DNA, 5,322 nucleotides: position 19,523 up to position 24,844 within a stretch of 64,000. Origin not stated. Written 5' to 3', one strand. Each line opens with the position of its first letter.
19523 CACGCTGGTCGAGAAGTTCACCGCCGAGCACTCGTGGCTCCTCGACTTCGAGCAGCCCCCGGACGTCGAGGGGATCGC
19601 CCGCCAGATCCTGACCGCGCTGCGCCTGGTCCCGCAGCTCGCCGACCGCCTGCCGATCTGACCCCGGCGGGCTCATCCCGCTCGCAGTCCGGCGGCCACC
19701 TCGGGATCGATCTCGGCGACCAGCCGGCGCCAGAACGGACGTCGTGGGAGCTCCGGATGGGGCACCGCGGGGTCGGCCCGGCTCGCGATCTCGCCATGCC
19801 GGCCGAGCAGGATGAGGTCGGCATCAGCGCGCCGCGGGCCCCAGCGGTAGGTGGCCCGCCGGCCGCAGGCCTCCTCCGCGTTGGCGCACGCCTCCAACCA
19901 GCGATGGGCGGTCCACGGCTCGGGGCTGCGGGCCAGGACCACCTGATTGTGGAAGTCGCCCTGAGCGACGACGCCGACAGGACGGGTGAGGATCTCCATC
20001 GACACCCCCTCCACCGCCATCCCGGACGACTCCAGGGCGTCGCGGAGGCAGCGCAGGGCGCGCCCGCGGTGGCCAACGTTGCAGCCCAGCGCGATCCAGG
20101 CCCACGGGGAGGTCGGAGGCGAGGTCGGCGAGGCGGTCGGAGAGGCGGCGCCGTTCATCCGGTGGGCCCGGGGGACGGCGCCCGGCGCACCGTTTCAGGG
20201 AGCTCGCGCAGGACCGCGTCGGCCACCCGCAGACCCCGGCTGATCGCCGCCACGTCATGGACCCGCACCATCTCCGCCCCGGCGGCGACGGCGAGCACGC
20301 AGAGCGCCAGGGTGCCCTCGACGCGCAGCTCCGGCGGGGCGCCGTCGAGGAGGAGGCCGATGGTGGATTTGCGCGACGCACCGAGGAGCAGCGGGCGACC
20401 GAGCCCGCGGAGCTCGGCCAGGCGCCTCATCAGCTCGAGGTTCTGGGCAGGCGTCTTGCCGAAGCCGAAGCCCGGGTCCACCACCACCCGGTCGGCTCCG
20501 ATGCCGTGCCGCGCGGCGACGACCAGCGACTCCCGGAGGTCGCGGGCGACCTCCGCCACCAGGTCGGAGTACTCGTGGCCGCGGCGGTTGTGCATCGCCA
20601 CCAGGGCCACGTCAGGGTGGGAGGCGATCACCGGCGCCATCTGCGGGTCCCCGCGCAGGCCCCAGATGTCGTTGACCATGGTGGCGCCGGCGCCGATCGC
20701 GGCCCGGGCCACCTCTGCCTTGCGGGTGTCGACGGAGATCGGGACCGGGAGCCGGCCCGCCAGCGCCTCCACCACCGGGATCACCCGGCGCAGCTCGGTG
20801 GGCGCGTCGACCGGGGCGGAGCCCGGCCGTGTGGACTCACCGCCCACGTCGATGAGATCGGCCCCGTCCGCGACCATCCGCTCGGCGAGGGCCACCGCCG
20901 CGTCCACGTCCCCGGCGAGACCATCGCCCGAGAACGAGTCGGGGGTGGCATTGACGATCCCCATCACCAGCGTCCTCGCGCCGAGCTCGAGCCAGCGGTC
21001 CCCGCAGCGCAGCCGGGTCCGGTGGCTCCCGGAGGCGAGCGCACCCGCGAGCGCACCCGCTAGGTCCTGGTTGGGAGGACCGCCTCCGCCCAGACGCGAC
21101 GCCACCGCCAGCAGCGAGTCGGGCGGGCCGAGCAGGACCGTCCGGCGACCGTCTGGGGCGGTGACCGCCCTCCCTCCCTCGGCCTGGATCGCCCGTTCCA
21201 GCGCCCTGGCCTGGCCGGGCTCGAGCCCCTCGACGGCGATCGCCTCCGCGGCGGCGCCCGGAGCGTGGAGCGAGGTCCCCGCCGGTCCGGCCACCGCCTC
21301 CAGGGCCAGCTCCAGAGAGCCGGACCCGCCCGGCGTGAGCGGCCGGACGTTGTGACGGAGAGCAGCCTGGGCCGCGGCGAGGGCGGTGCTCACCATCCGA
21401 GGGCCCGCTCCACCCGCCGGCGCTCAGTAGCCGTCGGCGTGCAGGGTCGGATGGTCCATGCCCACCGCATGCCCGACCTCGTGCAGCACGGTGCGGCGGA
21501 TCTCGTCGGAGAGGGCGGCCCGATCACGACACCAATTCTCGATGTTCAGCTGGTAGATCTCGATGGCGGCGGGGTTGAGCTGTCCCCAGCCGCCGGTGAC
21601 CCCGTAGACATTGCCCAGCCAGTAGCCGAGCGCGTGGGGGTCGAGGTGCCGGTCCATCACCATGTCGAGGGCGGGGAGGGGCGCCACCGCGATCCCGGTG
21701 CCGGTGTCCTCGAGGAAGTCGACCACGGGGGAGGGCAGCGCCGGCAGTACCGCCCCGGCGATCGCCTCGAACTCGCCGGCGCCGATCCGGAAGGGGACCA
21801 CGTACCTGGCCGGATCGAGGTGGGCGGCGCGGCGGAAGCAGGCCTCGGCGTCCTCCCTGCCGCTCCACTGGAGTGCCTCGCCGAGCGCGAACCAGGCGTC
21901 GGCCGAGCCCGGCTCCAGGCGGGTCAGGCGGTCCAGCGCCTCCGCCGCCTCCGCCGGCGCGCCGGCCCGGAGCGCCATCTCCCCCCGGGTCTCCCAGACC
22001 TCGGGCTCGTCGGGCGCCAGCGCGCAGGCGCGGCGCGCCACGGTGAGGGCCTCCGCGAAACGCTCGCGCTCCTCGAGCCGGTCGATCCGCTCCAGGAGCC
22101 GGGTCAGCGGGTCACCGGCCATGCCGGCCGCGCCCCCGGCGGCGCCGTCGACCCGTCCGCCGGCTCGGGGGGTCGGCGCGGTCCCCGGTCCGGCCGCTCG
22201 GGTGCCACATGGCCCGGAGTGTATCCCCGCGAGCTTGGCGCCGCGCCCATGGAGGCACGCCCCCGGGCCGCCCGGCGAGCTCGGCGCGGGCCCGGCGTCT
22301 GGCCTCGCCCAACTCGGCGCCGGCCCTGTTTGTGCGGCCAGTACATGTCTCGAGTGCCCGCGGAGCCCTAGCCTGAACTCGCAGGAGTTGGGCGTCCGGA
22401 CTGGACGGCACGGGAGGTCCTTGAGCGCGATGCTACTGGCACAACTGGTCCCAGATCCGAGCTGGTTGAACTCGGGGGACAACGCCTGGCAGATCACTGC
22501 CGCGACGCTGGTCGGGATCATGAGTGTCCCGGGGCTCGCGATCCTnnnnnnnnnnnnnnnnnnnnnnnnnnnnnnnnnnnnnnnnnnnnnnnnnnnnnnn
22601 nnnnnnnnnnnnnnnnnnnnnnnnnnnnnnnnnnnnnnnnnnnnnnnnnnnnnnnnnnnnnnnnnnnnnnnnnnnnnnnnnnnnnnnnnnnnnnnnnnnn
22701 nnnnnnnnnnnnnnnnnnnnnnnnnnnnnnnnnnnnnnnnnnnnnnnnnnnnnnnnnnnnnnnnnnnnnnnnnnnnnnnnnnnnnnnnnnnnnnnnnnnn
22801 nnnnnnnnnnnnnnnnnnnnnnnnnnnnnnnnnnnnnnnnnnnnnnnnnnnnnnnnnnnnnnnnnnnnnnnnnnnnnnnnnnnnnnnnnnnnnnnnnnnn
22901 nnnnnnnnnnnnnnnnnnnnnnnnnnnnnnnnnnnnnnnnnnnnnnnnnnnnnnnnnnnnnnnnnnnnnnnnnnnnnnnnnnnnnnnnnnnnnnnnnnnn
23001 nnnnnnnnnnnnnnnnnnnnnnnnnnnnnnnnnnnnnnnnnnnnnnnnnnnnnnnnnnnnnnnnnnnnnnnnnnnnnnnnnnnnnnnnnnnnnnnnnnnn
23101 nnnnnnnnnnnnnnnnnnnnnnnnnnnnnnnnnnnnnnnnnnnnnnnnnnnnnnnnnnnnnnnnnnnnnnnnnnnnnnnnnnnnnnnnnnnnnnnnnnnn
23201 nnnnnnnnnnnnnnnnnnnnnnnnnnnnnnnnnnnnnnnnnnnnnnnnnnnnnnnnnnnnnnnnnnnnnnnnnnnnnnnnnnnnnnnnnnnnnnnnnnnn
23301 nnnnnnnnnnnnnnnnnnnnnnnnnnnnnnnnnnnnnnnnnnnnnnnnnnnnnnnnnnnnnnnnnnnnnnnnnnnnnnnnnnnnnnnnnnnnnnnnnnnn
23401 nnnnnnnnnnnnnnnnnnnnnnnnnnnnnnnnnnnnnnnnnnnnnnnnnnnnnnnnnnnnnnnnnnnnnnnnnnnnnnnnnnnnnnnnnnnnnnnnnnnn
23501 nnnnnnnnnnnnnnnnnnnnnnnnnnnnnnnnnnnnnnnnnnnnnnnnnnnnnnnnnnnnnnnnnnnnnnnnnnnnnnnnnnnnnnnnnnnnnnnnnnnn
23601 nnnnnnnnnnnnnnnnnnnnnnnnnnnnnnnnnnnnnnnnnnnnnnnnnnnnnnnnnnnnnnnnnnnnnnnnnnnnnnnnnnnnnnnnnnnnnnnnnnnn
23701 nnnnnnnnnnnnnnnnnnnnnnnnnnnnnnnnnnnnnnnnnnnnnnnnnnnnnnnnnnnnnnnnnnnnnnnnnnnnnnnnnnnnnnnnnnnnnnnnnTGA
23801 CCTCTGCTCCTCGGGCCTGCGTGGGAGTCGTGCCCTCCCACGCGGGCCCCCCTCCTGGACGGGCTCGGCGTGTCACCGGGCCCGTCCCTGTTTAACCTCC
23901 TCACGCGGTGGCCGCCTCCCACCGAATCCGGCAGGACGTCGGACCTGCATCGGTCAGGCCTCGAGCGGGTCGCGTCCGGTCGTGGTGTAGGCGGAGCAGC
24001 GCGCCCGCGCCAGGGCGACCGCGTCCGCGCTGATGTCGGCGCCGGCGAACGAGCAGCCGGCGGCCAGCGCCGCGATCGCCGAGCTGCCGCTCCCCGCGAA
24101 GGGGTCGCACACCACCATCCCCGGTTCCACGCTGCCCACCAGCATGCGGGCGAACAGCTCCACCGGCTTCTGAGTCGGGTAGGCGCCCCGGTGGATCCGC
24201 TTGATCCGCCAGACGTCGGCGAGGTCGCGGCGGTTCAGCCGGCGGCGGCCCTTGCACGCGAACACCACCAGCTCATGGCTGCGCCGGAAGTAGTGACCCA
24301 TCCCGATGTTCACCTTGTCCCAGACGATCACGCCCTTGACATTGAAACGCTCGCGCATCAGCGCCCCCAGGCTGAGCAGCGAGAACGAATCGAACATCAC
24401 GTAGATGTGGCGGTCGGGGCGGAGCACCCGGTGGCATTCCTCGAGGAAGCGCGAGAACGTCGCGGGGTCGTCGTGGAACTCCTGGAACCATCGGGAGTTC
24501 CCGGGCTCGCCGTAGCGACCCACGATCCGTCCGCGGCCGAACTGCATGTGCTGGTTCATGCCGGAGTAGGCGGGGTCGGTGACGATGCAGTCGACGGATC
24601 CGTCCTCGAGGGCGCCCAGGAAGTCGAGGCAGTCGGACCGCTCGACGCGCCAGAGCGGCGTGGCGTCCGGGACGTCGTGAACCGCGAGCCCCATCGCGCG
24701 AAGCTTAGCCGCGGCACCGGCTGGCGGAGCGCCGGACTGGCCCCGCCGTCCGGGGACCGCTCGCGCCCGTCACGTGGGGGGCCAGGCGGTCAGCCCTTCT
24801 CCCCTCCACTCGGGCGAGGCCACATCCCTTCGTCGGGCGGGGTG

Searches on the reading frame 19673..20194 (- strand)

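Call 67: search_protein_families(library=pfam, proteins=[window:19673-20194:-], max_evalue=0.0001)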
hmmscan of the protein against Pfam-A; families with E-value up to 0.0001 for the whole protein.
window:19673-20194:- (173 aa): 1 family
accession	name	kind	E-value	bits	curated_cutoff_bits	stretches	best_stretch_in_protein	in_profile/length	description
PF01288.25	HPPK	-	9.3e-19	68.4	25.7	1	34-164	2-116/116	7,8-dihydro-6-hydroxymethylpterin-pyrophosphokinase (HPPK)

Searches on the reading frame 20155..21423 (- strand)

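Call 67: search_protein_families(library=pfam, proteins=[window:20155-21423:-], max_evalue=0.0001)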
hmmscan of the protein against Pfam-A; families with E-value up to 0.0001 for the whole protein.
window:20155-21423:- (422 aa): 1 family
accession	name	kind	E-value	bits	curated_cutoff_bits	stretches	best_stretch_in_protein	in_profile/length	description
PF00809.28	Pterin_bind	-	5.4e-78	262.4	25.5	1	154-389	1-244/244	Pterin binding enzyme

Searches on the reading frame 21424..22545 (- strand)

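Call 67: search_protein_families(library=pfam, proteins=[window:21424-22545:-], max_evalue=0.0001)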
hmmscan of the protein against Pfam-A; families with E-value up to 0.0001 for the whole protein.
window:21424-22545:- (373 aa): 7 families
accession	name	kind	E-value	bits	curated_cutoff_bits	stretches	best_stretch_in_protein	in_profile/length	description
PF06262.17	Zincin_1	-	2.9e-13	50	22.4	1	285-372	6-96/97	Zincin-like metallopeptidase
PF13428.12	TPR_14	-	1e-10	41.6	23.5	2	182-223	2-43/44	Tetratricopeptide repeat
PF07719.23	TPR_2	-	1.8e-09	37.4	27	0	181-213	1-33/34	Tetratricopeptide repeat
PF13432.12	TPR_16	-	7.7e-08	33.1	32.7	1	153-214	3-64/65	Tetratricopeptide repeat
PF13371.12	TPR_9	-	2e-07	31.3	35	1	157-217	5-65/73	Tetratricopeptide repeat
PF14559.12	TPR_19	-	6.2e-06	26.9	25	0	191-245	1-56/68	Tetratricopeptide repeat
PF13414.12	TPR_11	-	6.8e-06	26.1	26.8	0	199-226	12-39/42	TPR repeat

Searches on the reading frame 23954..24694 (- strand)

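Call 16: search_protein_families(library=pfam, proteins=[window:23954-24694:-], max_evalue=0.001)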
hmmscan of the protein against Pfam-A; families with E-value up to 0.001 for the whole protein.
window:23954-24694:- (246 aa): 4 families
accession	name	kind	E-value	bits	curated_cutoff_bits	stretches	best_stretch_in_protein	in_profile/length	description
PF01555.25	N6_N4_Mtase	-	2.6e-25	90.1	26.7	1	34-229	1-219/221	DNA methylase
PF13649.12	Methyltransf_25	-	0.00013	23.1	27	0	196-235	2-43/97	Methyltransferase domain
PF08241.18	Methyltransf_11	-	0.00015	22.7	21.2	0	80-97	76-93/95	Methyltransferase domain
PF13847.12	Methyltransf_31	-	0.00039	20.6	27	0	191-234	3-49/145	Methyltransferase domain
